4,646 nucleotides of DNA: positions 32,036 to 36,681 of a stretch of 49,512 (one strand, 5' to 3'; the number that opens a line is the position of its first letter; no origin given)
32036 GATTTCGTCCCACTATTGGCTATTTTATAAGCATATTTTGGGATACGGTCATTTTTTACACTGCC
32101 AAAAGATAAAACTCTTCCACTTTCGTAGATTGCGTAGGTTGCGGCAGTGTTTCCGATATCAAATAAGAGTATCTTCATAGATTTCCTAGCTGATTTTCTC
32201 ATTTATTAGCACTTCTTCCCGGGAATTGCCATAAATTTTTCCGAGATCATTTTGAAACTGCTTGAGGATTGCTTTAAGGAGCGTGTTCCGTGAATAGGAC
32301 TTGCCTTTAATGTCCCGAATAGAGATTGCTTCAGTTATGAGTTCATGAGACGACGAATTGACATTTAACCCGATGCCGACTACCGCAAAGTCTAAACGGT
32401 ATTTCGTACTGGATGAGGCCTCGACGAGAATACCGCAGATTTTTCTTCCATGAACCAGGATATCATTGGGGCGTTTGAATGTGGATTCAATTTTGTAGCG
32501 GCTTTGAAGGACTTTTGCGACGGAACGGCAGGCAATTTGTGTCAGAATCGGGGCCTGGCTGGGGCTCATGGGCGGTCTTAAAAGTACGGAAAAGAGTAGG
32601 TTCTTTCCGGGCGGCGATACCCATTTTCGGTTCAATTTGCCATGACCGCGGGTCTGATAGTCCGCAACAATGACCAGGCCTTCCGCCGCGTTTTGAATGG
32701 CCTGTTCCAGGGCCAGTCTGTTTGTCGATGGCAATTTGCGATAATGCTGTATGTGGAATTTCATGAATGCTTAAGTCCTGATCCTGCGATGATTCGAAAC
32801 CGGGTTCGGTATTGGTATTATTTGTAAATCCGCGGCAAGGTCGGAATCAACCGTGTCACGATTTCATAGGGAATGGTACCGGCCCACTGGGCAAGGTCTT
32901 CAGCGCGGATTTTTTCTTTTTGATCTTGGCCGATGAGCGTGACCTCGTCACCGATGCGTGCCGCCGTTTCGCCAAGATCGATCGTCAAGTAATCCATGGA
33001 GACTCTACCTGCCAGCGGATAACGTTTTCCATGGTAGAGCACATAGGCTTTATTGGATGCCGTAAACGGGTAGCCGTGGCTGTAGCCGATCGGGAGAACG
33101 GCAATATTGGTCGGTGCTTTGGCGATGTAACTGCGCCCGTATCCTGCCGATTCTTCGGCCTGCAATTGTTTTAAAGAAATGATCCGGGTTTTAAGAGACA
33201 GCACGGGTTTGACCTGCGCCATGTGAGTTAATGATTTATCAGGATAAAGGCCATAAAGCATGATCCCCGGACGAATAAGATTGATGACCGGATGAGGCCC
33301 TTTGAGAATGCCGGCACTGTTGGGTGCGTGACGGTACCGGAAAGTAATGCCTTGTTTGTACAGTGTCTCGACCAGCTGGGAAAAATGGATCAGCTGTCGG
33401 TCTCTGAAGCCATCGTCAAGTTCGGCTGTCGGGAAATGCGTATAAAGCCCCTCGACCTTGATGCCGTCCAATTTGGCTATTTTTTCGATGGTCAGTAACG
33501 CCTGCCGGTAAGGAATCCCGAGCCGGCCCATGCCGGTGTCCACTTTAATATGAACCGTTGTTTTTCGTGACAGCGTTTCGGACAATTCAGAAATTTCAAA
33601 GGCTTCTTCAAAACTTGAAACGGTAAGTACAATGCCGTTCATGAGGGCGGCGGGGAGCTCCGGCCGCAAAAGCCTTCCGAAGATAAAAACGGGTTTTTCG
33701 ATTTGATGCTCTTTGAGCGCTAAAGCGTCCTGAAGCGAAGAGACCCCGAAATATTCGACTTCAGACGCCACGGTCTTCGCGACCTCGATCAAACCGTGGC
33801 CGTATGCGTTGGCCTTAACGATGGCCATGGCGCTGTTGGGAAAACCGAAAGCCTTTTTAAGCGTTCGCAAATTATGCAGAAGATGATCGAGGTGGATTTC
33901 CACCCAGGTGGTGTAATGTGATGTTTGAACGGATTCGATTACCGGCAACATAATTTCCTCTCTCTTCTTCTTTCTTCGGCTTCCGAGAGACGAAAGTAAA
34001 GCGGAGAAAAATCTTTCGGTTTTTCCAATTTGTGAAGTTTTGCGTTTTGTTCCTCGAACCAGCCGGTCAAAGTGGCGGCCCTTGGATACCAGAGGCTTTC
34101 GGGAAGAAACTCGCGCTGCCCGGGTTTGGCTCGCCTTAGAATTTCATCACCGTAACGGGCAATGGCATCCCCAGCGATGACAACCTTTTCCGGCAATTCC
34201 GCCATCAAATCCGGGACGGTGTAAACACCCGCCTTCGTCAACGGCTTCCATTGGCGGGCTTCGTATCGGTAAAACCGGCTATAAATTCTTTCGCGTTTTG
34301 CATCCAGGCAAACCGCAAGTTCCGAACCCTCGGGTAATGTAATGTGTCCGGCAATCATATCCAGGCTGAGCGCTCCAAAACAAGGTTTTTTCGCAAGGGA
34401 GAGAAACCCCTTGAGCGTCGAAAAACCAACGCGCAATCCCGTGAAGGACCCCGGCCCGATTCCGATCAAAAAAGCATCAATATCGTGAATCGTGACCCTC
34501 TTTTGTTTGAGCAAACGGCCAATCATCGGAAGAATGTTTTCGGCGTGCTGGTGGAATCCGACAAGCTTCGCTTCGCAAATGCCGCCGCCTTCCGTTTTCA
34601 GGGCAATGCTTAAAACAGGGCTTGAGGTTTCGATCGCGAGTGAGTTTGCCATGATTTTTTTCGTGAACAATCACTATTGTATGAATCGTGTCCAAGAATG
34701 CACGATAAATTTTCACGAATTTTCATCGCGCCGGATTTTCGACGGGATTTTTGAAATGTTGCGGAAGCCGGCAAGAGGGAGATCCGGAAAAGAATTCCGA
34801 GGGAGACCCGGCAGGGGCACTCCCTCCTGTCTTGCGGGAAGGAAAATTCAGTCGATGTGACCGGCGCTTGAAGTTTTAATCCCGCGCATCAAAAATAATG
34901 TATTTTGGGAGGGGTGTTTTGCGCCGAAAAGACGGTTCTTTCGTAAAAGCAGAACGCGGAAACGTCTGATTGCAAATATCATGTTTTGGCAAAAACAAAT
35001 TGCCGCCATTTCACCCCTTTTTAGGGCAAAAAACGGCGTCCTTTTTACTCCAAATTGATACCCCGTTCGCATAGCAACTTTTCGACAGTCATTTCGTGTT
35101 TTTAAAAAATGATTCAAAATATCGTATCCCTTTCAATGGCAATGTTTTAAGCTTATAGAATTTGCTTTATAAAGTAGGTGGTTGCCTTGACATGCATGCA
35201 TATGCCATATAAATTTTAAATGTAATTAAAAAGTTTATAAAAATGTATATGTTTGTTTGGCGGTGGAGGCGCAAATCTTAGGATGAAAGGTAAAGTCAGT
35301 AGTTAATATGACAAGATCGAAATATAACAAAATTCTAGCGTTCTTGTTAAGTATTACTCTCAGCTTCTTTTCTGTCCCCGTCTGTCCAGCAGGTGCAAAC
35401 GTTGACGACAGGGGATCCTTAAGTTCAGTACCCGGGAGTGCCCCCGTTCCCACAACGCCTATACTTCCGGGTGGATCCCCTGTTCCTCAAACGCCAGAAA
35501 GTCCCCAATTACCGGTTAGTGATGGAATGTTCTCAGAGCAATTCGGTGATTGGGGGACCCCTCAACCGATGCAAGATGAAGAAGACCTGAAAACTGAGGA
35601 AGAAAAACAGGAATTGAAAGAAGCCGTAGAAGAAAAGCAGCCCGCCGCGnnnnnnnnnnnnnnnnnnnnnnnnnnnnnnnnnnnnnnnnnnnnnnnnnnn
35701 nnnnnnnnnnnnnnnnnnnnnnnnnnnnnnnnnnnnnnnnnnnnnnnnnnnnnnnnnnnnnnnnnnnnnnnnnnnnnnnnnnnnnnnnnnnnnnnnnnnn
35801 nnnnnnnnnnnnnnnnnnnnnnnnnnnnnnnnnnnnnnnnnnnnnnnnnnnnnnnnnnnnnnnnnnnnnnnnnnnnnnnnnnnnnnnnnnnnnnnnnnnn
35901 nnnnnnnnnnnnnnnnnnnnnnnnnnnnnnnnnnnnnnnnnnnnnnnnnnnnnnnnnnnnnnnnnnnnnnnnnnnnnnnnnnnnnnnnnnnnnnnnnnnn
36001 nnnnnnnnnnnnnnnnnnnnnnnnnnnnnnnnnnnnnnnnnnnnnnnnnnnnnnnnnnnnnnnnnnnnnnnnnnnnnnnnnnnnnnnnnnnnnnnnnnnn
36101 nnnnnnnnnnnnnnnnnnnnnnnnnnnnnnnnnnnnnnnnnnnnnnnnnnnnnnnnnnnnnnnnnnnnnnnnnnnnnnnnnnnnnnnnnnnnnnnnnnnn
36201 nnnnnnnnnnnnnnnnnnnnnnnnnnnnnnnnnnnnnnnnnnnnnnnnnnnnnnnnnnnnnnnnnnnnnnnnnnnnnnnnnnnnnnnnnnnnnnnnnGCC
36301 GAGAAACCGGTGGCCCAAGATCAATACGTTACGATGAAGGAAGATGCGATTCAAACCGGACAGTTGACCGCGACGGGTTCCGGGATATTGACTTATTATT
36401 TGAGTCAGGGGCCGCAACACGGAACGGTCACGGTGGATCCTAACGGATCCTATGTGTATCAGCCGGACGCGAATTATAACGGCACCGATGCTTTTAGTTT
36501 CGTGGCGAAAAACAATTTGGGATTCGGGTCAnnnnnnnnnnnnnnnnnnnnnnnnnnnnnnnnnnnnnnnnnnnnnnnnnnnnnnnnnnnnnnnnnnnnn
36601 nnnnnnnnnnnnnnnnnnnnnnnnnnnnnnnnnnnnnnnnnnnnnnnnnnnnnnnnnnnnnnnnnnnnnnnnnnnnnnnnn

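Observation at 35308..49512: Giant open reading frame missing from the ORF track: a secreted protein of at least 4735 aa that runs off the window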

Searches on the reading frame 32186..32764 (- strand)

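Call 11: search_protein_families(library=pfam, proteins=[window:32186-32764:-], max_evalue=0.001)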
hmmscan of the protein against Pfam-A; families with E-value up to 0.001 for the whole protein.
window:32186-32764:- (192 aa): 1 family
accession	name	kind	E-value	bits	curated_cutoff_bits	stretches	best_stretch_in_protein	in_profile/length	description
PF03099.24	BPL_LplA_LipB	-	5.5e-17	62.4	21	1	11-134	5-133/133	Biotin/lipoate A/B protein ligase family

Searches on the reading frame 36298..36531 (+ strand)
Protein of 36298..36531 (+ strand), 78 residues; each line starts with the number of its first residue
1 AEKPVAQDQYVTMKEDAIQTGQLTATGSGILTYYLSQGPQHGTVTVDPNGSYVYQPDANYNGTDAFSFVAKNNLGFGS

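Call 70: search_protein_families(library=pfam, proteins=[window:36298-36531:+], max_evalue=0.01)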
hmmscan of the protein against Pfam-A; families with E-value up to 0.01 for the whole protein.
seq(78 aa): 3 families
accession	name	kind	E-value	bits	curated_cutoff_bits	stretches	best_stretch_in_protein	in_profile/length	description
PF17963.7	Big_9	-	8.1e-14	52.7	23.6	1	3-73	3-77/89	Bacterial Ig domain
PF17892.7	Cadherin_5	-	3e-08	33.8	26.5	1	5-69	16-80/98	Cadherin-like domain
PF17803.7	Cadherin_4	-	3.6e-08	34.2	25.1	1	3-54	13-71/71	Bacterial cadherin-like domain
